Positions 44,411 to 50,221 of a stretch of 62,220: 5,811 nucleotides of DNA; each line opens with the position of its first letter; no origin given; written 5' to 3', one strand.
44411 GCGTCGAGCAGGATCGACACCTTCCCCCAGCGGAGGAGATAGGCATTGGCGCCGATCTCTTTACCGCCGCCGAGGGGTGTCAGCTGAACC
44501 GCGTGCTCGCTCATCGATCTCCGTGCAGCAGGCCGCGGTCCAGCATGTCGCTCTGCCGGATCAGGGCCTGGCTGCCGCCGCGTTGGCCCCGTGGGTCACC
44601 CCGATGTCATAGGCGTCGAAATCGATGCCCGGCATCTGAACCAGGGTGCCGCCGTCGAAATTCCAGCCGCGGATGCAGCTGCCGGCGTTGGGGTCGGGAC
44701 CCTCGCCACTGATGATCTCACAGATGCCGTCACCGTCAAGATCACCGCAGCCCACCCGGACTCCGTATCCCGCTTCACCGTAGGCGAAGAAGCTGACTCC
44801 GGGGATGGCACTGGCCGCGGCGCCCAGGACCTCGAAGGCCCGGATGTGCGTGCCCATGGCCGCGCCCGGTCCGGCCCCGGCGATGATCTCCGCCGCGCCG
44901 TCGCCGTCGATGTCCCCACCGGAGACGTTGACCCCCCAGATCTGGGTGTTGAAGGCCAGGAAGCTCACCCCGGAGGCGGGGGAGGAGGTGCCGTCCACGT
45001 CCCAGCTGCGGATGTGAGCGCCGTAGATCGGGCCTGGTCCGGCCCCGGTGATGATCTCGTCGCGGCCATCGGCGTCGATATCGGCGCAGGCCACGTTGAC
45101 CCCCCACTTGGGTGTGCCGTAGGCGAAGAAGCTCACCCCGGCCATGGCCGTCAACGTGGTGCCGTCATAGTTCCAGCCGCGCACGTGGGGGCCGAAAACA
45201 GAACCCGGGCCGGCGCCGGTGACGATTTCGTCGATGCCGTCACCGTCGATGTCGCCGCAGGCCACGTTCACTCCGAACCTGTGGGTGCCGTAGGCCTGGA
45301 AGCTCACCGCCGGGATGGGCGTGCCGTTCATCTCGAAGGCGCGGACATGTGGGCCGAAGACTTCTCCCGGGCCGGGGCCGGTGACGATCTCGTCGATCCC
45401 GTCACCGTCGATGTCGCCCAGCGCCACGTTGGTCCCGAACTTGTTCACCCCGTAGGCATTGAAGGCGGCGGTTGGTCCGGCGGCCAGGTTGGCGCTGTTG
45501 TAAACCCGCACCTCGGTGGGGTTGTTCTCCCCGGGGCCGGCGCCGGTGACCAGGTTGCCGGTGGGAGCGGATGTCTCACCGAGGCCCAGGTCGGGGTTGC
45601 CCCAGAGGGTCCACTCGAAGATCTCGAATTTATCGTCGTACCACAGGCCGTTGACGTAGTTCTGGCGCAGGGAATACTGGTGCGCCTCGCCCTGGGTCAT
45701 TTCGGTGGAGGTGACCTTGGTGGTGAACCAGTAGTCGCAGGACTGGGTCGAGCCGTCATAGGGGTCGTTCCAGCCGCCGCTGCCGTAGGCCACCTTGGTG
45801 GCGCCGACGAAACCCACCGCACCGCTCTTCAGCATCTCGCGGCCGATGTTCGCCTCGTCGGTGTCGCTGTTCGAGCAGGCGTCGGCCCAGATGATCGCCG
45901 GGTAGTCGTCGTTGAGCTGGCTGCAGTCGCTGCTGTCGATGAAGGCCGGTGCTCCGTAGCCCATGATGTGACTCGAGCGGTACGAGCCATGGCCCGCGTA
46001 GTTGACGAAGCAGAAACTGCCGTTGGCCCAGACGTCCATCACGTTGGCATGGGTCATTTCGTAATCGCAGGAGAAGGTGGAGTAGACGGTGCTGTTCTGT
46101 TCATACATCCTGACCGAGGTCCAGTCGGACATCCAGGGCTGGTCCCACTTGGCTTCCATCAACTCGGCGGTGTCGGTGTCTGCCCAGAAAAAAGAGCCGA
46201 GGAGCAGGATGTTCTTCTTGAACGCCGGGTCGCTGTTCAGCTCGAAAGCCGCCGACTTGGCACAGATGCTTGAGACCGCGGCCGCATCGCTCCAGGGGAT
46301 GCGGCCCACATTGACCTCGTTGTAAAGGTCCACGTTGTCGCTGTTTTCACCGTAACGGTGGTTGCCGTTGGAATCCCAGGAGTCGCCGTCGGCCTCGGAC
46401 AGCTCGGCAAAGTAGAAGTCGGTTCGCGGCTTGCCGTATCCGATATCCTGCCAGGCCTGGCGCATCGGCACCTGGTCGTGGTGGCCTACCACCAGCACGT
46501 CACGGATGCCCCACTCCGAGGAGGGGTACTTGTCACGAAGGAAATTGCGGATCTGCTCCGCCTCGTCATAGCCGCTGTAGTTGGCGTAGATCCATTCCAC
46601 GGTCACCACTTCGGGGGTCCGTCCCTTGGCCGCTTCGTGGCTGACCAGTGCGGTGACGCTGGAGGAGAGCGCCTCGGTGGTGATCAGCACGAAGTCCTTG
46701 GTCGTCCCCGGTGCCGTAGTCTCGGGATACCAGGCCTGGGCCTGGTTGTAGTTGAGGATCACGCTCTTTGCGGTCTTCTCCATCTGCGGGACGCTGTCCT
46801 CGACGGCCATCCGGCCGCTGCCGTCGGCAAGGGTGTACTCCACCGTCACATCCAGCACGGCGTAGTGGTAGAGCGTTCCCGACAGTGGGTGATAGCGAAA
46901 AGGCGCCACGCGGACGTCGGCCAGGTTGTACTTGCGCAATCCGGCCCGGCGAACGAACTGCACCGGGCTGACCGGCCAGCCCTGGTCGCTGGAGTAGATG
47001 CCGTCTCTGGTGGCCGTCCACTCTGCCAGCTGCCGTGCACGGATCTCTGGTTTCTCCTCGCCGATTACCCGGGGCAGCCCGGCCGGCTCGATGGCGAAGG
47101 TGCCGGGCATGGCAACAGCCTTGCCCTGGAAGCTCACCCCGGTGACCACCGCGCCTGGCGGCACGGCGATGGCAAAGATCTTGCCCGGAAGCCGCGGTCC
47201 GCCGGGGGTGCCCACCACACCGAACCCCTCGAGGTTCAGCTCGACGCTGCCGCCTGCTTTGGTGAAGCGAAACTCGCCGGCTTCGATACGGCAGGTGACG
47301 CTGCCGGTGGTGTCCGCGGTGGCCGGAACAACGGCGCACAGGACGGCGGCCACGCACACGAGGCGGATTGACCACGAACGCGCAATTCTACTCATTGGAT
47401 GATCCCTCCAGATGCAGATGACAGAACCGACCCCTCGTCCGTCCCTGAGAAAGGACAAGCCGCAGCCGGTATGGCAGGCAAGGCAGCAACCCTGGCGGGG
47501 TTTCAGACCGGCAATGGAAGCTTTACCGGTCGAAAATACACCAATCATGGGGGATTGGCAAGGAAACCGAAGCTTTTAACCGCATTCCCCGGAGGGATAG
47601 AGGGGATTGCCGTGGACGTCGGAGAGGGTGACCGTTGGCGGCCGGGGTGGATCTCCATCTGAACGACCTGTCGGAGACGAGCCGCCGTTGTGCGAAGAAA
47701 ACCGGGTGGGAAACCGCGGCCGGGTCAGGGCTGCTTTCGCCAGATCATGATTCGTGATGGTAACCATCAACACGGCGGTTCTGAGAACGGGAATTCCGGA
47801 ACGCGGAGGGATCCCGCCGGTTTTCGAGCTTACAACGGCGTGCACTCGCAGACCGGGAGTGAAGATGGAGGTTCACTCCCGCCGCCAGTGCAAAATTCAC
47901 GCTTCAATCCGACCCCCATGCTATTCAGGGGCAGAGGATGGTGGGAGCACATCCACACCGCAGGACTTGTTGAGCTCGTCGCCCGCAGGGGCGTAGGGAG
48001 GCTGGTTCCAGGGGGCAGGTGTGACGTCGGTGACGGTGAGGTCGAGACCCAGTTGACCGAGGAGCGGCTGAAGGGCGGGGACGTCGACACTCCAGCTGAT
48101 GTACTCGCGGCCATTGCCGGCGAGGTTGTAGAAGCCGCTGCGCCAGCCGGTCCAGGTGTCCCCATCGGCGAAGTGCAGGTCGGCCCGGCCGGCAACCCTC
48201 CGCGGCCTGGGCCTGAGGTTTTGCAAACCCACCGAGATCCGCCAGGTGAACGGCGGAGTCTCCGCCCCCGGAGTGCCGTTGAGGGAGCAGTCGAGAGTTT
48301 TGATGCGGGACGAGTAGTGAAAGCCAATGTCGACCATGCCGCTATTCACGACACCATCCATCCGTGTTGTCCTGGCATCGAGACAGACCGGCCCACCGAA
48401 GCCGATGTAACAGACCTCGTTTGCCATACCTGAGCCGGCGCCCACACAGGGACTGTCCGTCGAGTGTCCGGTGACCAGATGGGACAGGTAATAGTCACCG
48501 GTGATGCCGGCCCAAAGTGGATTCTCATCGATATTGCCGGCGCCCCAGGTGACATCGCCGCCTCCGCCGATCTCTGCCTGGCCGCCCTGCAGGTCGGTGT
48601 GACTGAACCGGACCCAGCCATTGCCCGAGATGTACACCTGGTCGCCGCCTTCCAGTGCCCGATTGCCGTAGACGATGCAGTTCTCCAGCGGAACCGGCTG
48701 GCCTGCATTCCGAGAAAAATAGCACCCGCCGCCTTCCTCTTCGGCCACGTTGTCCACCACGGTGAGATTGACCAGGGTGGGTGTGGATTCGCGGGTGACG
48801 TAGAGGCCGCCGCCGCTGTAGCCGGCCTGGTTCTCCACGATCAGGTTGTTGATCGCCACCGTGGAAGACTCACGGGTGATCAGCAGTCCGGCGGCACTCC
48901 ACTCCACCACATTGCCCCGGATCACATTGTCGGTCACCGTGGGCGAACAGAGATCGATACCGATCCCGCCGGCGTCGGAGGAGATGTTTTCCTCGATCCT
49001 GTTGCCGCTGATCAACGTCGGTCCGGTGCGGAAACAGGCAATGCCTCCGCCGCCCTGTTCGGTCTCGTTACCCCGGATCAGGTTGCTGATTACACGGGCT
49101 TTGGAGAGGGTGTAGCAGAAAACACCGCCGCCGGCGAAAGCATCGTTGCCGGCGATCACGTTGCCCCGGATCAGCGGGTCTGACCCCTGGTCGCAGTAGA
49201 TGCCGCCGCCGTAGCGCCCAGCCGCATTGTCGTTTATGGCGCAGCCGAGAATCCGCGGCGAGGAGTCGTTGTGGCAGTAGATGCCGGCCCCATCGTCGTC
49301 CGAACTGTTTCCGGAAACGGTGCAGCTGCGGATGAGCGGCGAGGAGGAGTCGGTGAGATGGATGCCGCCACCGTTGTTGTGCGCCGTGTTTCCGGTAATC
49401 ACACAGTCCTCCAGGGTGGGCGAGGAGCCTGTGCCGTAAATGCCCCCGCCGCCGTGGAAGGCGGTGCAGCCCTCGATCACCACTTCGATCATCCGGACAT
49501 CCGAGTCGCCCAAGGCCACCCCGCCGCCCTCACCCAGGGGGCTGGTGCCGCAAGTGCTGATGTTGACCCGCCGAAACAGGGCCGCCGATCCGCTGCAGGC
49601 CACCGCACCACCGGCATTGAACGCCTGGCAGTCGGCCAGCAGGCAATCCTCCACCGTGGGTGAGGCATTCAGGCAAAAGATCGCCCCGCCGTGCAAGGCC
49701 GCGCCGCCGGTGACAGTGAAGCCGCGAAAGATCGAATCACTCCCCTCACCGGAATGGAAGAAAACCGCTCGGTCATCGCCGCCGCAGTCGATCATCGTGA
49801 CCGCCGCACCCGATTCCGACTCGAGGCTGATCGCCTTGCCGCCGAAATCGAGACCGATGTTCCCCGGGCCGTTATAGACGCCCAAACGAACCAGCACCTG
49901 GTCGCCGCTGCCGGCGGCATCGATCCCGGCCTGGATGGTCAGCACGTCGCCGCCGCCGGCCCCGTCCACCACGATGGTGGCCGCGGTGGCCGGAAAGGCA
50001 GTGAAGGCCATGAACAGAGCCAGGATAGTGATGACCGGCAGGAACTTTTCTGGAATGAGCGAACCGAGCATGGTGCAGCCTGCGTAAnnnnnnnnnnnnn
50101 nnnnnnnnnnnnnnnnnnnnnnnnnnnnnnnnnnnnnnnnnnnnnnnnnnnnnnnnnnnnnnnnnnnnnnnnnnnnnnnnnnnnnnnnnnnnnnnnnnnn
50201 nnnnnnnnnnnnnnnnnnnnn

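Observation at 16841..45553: One ~330-aa C-terminal FG-GAP cassette is fused to five secreted proteins with unrelated heads (M14, M1, S8, C25, VCBS propeller)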

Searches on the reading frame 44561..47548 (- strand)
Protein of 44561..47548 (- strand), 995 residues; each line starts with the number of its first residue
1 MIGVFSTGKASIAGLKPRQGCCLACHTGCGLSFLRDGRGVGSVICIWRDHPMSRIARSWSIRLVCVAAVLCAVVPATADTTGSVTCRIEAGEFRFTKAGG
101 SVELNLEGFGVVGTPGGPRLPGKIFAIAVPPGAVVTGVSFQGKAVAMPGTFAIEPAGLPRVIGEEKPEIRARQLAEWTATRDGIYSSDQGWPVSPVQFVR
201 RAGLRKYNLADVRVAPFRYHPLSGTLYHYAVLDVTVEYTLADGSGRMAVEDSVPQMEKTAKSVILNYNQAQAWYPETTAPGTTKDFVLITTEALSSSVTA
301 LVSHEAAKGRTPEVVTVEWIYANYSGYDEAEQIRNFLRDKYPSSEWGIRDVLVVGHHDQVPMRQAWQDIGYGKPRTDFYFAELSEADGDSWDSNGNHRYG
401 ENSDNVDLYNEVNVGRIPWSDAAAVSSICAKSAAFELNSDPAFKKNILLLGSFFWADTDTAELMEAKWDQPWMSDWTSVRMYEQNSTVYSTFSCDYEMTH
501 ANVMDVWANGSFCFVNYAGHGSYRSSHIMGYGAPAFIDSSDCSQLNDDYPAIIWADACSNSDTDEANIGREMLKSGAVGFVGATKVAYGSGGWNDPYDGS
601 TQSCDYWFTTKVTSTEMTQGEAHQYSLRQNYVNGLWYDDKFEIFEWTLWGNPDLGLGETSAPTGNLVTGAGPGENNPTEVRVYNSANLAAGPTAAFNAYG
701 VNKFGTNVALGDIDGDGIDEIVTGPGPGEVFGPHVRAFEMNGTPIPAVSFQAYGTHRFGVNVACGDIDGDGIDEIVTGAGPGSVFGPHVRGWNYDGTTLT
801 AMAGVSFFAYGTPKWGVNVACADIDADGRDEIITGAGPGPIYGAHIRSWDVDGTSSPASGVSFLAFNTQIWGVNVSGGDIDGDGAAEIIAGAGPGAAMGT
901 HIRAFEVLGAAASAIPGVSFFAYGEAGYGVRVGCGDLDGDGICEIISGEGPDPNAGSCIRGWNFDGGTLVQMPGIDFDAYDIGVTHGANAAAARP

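Call 4: search_protein_families(library=pfam, proteins=[window:44561-47548:-], max_evalue=0.01)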
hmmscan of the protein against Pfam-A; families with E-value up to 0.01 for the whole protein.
window:44561-47548:- (995 aa): 5 families
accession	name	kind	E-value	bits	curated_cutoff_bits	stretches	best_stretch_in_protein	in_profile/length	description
PF01364.23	Peptidase_C25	-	6.3e-40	138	23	1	287-654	2-372/374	Peptidase family C25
PF13517.12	FG-GAP_3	-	1.2e-13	51.8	26.9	2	766-833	1-60/61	FG-GAP-like repeat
PF01839.29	FG-GAP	-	1.3e-13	51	22.1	2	704-724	1-21/37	FG-GAP repeat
PF08126.16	Propeptide_C25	-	0.00038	20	22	1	174-268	113-198/205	Propeptide_C25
PF25292.1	Beta-prop_CGLA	-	0.0083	16.1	26.8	0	818-843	33-58/316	Lambda-carrageenase beta-propeller domain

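Call 5: search_protein_families(library=ncbifam, proteins=[window:44561-47548:-], max_evalue=0.01)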
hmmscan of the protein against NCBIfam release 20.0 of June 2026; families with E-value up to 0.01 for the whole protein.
window:44561-47548:- (995 aa): 1 family
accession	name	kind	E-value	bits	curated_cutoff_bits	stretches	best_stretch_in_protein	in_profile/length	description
NF033707.1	T9SS_sortase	equivalog_domain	9.3e-07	26.8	420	1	282-355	365-441/1095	type IX secretion system sortase PorU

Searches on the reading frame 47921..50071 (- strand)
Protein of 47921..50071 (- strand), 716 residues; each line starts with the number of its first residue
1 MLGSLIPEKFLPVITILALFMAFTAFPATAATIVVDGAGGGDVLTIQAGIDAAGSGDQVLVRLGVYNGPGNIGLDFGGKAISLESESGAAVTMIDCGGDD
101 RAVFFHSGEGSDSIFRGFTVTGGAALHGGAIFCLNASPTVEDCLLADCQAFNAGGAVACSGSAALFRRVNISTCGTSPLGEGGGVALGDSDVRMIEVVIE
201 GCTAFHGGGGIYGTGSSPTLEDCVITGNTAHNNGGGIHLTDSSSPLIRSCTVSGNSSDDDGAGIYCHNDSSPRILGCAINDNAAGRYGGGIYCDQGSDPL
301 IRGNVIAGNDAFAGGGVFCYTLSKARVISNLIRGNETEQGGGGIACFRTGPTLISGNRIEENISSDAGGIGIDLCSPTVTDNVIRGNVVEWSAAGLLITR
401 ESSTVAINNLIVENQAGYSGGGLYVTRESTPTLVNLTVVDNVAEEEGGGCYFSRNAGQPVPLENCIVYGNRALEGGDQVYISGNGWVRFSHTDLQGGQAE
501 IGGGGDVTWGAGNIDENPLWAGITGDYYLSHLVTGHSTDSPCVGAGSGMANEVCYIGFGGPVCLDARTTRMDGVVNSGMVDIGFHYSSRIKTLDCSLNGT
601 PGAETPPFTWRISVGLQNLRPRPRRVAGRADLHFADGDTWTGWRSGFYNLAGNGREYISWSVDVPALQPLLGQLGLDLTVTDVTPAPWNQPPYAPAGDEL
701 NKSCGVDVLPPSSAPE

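Call 10: search_protein_families(library=pfam, proteins=[window:47921-50071:-], max_evalue=0.001)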
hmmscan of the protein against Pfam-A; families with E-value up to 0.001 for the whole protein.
window:47921-50071:- (716 aa): 2 families
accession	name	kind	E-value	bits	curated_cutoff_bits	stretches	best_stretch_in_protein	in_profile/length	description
PF13229.12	Beta_helix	-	1.2e-34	119.6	25.9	2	157-331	3-157/158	Right handed beta helix region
PF05048.19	NosD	-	2.4e-20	73.4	23.6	2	183-310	61-173/212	Periplasmic copper-binding protein (NosD)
